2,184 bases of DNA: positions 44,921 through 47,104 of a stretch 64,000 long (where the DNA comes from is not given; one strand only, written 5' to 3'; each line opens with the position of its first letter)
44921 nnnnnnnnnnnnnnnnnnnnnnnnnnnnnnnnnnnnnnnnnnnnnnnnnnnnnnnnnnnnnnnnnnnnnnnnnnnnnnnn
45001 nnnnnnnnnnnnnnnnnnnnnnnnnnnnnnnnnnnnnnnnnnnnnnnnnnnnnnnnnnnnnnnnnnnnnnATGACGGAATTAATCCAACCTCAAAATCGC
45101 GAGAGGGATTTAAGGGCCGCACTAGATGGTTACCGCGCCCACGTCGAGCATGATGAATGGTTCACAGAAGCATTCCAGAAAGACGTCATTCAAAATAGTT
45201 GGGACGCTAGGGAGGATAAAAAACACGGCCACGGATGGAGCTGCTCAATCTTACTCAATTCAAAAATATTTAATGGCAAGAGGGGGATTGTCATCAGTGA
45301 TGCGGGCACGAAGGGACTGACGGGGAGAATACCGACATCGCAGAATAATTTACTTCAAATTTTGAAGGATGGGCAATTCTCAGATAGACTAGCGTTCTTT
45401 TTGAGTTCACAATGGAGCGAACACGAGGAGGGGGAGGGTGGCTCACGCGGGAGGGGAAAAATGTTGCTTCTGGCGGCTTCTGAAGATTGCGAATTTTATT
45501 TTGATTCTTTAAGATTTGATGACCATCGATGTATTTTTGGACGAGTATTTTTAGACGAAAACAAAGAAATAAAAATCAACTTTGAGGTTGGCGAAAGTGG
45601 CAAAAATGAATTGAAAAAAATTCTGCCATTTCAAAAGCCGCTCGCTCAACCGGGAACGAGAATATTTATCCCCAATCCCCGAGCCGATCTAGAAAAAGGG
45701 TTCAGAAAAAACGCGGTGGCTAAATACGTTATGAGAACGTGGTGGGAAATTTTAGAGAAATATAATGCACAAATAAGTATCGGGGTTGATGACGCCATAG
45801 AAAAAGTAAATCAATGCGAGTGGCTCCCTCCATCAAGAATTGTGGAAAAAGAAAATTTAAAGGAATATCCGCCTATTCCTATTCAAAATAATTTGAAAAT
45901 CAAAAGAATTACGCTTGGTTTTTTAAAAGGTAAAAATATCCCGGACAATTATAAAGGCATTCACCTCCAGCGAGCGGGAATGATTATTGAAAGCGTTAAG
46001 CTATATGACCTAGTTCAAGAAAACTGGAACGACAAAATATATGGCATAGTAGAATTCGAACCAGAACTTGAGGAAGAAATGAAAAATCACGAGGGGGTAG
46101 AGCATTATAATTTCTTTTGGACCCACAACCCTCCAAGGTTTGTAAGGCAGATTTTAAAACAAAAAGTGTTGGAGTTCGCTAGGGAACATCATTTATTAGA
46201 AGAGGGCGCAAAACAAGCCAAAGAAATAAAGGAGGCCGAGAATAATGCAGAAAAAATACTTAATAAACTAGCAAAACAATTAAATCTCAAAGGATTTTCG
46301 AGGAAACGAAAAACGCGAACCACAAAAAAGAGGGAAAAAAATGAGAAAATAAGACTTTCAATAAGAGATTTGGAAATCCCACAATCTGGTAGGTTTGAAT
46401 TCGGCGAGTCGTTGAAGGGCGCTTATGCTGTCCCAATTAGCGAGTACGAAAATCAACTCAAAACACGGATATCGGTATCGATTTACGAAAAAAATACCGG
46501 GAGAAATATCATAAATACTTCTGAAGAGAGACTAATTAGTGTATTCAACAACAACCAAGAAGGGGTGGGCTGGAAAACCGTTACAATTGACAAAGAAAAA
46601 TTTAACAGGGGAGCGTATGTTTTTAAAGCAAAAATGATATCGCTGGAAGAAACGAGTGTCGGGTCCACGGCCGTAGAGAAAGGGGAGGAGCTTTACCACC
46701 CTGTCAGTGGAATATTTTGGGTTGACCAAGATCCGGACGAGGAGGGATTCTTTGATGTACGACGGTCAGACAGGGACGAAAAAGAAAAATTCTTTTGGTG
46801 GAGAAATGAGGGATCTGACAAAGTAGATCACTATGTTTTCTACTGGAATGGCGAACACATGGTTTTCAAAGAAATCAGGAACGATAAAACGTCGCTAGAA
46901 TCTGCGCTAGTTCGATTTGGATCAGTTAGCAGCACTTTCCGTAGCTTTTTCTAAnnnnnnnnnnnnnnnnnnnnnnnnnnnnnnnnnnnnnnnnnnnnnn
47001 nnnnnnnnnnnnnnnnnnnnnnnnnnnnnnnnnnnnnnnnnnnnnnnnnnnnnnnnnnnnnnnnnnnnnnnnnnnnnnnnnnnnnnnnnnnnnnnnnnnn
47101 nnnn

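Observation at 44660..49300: AT-rich island carrying two GHKL-type ATPase proteins plus unknowns, a candidate novel (defence-like) module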

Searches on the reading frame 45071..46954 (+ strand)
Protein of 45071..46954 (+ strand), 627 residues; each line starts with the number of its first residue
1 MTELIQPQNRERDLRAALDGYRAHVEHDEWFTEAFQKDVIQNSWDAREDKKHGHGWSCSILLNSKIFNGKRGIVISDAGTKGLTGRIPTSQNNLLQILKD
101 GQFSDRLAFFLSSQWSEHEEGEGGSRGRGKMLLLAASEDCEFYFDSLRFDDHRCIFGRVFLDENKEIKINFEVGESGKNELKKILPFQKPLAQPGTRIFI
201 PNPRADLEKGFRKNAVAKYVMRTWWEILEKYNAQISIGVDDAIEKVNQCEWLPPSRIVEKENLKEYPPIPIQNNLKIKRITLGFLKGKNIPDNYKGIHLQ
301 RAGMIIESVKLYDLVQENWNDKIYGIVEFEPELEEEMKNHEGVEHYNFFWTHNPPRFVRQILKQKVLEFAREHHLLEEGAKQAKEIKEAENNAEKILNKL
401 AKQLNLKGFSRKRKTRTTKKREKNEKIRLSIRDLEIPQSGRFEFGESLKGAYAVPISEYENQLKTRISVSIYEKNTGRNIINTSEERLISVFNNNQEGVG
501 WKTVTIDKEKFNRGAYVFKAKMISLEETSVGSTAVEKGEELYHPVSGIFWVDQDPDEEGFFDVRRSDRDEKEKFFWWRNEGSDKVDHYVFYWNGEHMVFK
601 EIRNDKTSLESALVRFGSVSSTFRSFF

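Call 3: search_protein_families(library=pfam, proteins=[window:45071-46954:+], max_evalue=1)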
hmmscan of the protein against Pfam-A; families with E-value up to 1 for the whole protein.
window:45071-46954:+ (627 aa): 1 family
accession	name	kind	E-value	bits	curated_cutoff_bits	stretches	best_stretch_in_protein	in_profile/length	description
PF14366.11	DUF4410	-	0.53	10.7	26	0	380-420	19-58/120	Domain of unknown function (DUF4410)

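Call 4: search_protein_families(library=padloc, proteins=[window:45071-46954:+], max_evalue=1)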
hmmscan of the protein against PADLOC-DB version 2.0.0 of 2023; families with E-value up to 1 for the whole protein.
window:45071-46954:+ (627 aa): 0 families

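Call 5: search_protein_families(library=ncbifam, proteins=[window:45071-46954:+], max_evalue=1)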
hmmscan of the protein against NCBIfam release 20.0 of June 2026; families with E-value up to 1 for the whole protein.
window:45071-46954:+ (627 aa): 1 family
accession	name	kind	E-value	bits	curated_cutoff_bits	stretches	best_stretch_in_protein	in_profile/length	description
NF008458.0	PRK11337.1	equivalog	0.19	10.7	378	1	365-428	33-95/293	MurR/RpiR family transcriptional regulator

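Call 6: search_protein_families(library=phrogs, proteins=[window:45071-46954:+], max_evalue=1)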
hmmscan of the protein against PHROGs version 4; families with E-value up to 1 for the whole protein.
window:45071-46954:+ (627 aa): 2 families
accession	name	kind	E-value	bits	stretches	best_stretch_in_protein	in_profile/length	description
phrog_8435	-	unknown function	0.014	16.4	1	422-497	12-84/120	-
phrog_4779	-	transcription regulation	0.53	11.8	0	358-429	7-84/98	transcriptional regulator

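Call 7: search_solved_structures(query=window:45071-46954:+, max_evalue=10, show_alignments=2)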
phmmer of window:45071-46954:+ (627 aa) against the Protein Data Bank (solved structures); distinct sequences matched with E-value up to 10: 1.
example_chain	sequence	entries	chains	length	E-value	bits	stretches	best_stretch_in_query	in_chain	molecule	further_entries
8at2_E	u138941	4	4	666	6.2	8.5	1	360-434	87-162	HAUS augmin-like complex subunit 5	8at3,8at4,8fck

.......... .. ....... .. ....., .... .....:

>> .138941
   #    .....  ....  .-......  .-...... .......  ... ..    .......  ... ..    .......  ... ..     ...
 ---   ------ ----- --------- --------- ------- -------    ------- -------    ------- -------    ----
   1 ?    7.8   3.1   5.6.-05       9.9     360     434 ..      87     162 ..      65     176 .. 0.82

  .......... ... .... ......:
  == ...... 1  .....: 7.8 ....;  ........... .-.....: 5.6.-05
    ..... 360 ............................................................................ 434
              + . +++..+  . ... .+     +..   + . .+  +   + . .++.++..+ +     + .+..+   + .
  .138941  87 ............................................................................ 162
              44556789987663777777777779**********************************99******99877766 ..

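Call 8: find_homologous_proteins(query=window:45071-46954:+)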
Query window:45071-46954:+ (627 aa): 71 proteins with E <= 0.001 among 8000 candidates.
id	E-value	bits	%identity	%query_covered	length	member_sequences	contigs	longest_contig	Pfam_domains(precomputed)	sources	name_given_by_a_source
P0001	0.0e+0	1133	76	100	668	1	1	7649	-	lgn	-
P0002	2.2e-290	983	100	68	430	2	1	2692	-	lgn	-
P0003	3.9e-290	982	66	100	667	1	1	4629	-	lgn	-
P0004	5.7e-144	499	41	98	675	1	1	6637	-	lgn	-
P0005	2.6e-143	497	42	98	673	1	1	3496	-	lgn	-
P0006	4.3e-143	496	43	98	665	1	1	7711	-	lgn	-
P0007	1.6e-142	494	42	98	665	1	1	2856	-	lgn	-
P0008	1.2e-140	488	42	98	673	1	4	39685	-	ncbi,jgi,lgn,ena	-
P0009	1.9e-138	481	41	99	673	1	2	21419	-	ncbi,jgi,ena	-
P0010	7.5e-136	472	41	99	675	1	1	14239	-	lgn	-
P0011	3.1e-135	470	41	98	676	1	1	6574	-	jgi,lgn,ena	-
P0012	1.1e-131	459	40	99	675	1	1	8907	-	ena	-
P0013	2.1e-131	458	39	99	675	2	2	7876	-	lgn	-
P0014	2.5e-130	454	40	99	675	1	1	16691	-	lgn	-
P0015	9.1e-129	449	39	96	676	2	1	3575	-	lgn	-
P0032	1.3e-105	373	37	97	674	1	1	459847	-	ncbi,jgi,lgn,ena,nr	ncbi:MAG TPA: hypothetical protein VMA75_04985 [Candidatus Paceibacterota bacterium]|nr:hypothetical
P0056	2.7e-83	299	35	91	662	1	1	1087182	-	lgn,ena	-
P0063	2.6e-48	183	30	87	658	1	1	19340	-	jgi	jgi:hypothetical protein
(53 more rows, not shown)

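Call 12: find_encoding_contigs(protein=P0001, flank=10000, max_places=3)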
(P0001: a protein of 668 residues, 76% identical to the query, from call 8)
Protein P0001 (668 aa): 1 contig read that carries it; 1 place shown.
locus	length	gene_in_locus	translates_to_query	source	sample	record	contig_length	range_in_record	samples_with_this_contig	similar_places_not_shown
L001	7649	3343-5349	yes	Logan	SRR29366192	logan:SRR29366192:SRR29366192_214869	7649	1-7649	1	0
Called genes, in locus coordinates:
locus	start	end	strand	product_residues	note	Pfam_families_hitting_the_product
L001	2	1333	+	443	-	?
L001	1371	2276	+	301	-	PF10648:Gmad2 (weak), PF10646:Germane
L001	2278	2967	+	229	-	PF05050:Methyltransf_21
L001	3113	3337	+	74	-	-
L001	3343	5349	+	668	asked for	-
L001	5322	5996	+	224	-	-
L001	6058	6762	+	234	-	-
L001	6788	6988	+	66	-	PF09962:DUF2196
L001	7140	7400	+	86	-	PF25212:HVO_A0114 (weak), PF12840:HTH_20 (weak), PF01022:HTH_5 (weak), PF13412:HTH_24 (weak)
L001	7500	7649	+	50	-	?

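Call 13: find_encoding_contigs(protein=P0032, flank=10000, max_places=3)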
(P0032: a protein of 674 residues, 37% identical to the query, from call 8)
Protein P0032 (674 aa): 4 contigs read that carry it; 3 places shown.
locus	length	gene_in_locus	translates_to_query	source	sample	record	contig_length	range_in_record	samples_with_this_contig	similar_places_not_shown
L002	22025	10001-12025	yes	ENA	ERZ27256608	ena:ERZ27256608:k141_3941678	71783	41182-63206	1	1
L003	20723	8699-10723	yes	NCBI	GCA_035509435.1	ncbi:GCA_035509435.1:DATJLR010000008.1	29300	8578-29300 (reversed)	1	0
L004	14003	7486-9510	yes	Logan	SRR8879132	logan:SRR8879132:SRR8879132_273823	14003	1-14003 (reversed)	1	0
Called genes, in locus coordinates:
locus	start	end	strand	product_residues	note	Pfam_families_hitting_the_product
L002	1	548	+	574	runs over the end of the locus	PF03814:KdpA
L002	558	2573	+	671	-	PF00122:E1-E2_ATPase, PF00702:Hydrolase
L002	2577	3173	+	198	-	PF02669:KdpC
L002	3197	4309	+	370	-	PF02702:KdpD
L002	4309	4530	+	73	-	-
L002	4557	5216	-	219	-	PF08843:AbiEii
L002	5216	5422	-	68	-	-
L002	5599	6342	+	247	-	-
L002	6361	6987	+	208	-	PF00657:Lipase_GDSL, PF13472:Lipase_GDSL_2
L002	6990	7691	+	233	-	PF12146:Hydrolase_4, PF00561:Abhydrolase_1, PF12697:Abhydrolase_6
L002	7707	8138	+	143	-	PF11716:MDMPI_N (weak)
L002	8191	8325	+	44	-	-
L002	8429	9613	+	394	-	PF07690:MFS_1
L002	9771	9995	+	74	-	-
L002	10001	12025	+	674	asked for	-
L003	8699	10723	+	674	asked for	-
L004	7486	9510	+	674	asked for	-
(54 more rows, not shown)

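Call 15: find_encoding_contigs(protein=P0056, flank=8000, max_places=2)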
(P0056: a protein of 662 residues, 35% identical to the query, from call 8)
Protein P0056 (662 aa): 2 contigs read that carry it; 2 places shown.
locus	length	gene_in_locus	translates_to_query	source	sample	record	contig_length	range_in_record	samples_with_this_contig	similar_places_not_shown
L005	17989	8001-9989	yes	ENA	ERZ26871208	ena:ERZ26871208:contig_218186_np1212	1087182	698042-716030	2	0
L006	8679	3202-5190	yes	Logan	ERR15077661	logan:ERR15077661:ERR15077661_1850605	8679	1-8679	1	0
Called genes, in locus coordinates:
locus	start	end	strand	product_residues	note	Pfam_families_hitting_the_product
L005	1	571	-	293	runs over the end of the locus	PF00892:EamA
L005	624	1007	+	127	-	PF00072:Response_reg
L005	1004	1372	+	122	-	PF00072:Response_reg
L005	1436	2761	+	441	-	PF08245:Mur_ligase_M, PF02875:Mur_ligase_C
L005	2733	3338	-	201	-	PF01177:Asp_Glu_race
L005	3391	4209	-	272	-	PF00763:THF_DHG_CYH, PF02882:THF_DHG_CYH_C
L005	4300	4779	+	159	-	-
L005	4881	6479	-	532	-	PF00239:Resolvase, PF07508:Recombinase (faint)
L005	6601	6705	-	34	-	-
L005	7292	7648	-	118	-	PF18932:DUF5681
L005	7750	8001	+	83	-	-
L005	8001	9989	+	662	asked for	-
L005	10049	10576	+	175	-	-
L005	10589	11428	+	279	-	-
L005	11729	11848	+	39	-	-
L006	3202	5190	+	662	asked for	-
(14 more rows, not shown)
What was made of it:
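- DUF5681 is nearby (call 15).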

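Call 16: find_encoding_contigs(protein=P0008, flank=8000, max_places=2)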
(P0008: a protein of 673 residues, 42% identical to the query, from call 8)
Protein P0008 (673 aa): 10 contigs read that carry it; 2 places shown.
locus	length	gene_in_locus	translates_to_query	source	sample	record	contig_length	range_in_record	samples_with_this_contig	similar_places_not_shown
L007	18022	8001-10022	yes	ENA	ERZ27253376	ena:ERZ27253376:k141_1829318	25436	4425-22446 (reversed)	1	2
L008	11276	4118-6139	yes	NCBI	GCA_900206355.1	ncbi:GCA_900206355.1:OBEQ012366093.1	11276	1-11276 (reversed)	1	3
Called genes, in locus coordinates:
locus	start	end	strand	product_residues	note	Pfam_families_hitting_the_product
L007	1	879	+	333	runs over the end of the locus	PF02779:Transket_pyr, PF02780:Transketolase_C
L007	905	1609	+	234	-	-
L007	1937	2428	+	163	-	PF01625:PMSR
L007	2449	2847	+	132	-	-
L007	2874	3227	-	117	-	-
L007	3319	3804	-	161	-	-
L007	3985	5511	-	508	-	PF00239:Resolvase, PF07508:Recombinase, PF13408:Zn_ribbon_recom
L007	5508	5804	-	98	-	-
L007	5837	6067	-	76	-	-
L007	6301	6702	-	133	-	PF03852:Vsr, PF18741:MTES_1575 (faint)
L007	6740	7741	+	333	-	PF00145:DNA_methylase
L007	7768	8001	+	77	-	-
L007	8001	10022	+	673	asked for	-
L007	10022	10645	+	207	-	-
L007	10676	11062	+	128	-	-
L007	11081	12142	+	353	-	PF21407:SduA_N, PF14082:SduA_C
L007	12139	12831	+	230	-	-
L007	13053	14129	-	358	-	PF14890:Intein_splicing (weak), PF03161:LAGLIDADG_2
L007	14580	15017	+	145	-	-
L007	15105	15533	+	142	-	-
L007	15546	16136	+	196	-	-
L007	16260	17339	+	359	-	PF00150:Cellulase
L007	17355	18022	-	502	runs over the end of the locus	-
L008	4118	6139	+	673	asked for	-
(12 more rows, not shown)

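Call 17: find_encoding_contigs(protein=P0063, flank=8000, max_places=2)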
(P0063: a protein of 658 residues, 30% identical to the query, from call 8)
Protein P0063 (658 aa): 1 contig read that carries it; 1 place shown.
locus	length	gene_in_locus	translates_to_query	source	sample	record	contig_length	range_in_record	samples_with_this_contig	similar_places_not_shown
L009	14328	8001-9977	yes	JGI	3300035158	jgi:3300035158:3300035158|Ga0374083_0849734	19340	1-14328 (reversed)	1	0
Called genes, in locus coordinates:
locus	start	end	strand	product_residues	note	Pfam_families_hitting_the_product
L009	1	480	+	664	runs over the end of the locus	PF00082:Peptidase_S8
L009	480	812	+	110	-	-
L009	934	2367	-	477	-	PF01935:DUF87, PF10412:TrwB_AAD_bind (faint)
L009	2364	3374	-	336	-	PF09376:NurA (weak)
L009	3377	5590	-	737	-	PF13476:AAA_23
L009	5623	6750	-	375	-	PF00149:Metallophos, PF12850:Metallophos_2 (weak)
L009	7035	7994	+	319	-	-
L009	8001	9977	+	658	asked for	-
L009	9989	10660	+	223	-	-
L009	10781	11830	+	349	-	-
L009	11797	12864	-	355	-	PF00145:DNA_methylase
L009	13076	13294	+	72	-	PF13412:HTH_24 (faint)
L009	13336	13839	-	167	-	-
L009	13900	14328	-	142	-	?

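Call 20: search_protein_families(library=pfam, alignment_id=A1, max_evalue=0.1)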
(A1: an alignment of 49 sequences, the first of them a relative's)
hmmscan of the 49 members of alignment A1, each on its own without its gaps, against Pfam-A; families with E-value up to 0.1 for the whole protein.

A. member 1, P0001 (668 aa): 0 families

B. families by the number of members that match (of 49 scanned): 14 families
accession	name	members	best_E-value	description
PF19839.5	RHH_9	3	0.0071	Ribbon-helix-helix protein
PF13589.12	HATPase_c_3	2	0.064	Histidine kinase-, DNA gyrase B-, and HSP90-like ATPase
PF17786.7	Mannosidase_ig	1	0.00038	Mannosidase Ig/CBM-like domain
PF19954.5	EAD10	1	0.0099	Effector-associated domain 10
PF08803.17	ydhR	1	0.024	Putative mono-oxygenase ydhR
PF16730.10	DnaGprimase_HBD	1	0.027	DnaG-primase C-terminal, helicase-binding domain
PF00013.35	KH_1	1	0.028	KH domain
PF06705.16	SF-assemblin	1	0.034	SF-assemblin/beta giardin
PF23273.1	DUF7076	1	0.049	Domain of unknown function (DUF7076)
PF08823.16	PG_binding_2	1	0.062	Putative peptidoglycan binding domain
PF21683.3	GpP-like_1st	1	0.066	Mu phage baseplate assembly protein GpP-like, N-terminal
PF21542.2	TetR_C_42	1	0.09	Tetracyclin repressor-like, C-terminal domain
PF22538.1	HexPS-like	1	0.092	Hexaprenyl diphosphate synthase, small subunit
PF01145.31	Band_7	1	0.1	SPFH domain / Band 7 family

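Call 21: search_solved_structures(query=A1, max_evalue=10, show_alignments=3)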
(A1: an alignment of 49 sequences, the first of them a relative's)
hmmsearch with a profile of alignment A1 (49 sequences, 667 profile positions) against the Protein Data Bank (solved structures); distinct sequences matched with E-value up to 10: 1.
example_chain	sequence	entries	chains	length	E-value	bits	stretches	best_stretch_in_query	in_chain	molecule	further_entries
4in3_B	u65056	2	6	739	0.43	12.1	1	213-261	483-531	Protein BCH1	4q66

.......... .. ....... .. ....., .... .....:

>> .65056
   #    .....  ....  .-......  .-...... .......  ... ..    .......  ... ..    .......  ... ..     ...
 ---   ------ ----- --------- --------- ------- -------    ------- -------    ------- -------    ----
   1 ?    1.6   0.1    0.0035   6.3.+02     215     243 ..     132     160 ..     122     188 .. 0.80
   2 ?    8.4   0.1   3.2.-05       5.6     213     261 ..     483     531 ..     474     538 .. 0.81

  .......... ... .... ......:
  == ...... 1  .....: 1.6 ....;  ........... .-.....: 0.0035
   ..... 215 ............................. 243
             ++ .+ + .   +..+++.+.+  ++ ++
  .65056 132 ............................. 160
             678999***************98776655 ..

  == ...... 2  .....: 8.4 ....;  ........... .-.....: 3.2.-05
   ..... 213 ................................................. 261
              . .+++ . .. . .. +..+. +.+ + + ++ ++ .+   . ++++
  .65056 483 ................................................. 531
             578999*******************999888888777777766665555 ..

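Call 34: predict_structure(alignment_id=A1)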
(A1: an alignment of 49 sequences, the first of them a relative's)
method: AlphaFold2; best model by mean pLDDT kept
length: 668 residues; sequences in the alignment: 49
mean_pLDDT: 84.0   pTM: 0.61
mean pLDDT of the five models: 84.0, 83.2, 82.7, 82.5, 81.9
residues with pLDDT >= 90: 274; 70-90: 319; 50-70: 48; < 50: 27
segments of 3 or more residues with pLDDT < 50: 116-125, 409-423
pLDDT, mean of each block of 10 residues (from residue 1): 74 81 85 92 90 93 92 96 93 87 85 50 49 92 97 96 89 97 94 97 96 94 94 95 93 91 95 94 88 92 89 83 94 90 78 91 95 81 81 87 68 35 68 80 89 88 88 68 72 81 88 84 86 80 79 71 78 81 68 85 87 92 83 65 78 84 78
secondary structure, 60 per line:
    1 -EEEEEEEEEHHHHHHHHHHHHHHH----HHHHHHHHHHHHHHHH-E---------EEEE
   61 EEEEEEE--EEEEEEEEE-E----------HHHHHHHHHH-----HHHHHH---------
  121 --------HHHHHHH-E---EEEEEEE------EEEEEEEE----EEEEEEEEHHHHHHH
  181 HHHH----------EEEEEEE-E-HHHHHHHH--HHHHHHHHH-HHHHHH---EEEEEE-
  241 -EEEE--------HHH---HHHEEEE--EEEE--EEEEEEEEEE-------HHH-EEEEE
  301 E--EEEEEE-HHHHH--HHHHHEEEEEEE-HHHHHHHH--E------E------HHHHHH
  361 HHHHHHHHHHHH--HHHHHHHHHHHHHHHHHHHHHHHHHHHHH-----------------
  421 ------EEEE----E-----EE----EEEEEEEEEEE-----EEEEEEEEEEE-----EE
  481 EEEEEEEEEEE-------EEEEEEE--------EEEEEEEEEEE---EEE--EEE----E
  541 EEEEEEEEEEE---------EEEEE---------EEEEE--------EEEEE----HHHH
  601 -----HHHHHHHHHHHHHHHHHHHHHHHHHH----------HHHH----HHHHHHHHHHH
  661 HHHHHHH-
elements in order: E2-10 H11-25 H30-45 E57-67 E70-78 H91-100 H106-111 H129-135 E141-147 E154-161 E166-173 H174-184 E195-201 H205-212 H215-223 H225-230 E234-239 E242-245 E263-266 E269-272 E275-284 E296-301 E304-309 H311-315 H318-322 E323-329 H331-338 H355-372 H375-403 E427-430 E447-457 E463-473 E479-491 E499-505 E514-524 E528-530 E533-535 E540-551 E561-565 E575-579 E588-592 H597-600 H606-631 H642-645 H650-667
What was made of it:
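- On GHKL (Bergerat-fold) ATPase superfamily - gene B: Model pLDDT 84 (call 34).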
